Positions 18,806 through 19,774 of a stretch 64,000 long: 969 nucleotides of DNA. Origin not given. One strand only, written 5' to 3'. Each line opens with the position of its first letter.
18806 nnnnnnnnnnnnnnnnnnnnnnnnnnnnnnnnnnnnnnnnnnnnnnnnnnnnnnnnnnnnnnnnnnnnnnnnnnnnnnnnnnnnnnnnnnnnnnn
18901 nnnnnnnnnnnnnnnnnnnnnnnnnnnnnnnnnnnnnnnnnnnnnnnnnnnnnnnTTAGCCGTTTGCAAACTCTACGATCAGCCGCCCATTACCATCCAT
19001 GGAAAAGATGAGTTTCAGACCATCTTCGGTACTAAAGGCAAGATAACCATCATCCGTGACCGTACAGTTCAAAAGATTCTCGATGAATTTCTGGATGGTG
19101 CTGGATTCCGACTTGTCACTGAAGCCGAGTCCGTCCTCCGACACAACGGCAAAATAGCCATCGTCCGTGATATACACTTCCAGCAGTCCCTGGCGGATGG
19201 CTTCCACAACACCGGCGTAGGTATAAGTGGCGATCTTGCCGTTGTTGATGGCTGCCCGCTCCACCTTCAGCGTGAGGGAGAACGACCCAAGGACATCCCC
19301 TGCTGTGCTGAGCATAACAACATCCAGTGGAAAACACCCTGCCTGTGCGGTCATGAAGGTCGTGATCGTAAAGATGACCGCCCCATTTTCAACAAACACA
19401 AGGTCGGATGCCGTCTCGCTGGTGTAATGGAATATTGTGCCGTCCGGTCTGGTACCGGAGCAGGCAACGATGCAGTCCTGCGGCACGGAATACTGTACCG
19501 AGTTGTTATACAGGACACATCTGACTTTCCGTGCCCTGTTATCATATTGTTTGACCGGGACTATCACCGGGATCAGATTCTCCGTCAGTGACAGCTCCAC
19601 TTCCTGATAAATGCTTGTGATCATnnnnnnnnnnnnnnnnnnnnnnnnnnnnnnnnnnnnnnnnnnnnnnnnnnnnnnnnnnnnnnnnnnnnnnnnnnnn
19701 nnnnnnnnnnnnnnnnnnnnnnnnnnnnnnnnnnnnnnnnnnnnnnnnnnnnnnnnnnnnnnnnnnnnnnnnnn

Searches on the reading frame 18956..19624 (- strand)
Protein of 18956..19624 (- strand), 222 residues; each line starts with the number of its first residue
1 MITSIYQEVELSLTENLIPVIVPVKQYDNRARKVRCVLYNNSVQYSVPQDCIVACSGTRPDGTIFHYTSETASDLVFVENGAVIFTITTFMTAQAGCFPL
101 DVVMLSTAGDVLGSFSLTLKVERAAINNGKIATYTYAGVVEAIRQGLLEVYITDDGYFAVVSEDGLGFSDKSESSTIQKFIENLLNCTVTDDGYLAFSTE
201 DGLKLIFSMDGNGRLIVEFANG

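Call 11: search_protein_families(library=pfam, proteins=[window:18956-19624:-], max_evalue=0.001)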
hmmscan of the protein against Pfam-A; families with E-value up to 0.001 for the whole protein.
window:18956-19624:- (222 aa): 0 families

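Call 12: search_protein_families(library=phrogs, proteins=[window:18956-19624:-], max_evalue=0.00001)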
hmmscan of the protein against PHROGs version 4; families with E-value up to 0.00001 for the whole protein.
window:18956-19624:- (222 aa): 1 family
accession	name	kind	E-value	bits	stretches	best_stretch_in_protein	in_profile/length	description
phrog_16573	-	unknown function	2.9e-07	31.3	1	8-127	7-120/163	-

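Call 51: search_protein_families(library=ncbifam, proteins=[window:18956-19624:-], max_evalue=1)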
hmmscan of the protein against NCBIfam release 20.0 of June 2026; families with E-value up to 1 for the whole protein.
window:18956-19624:- (222 aa): 0 families
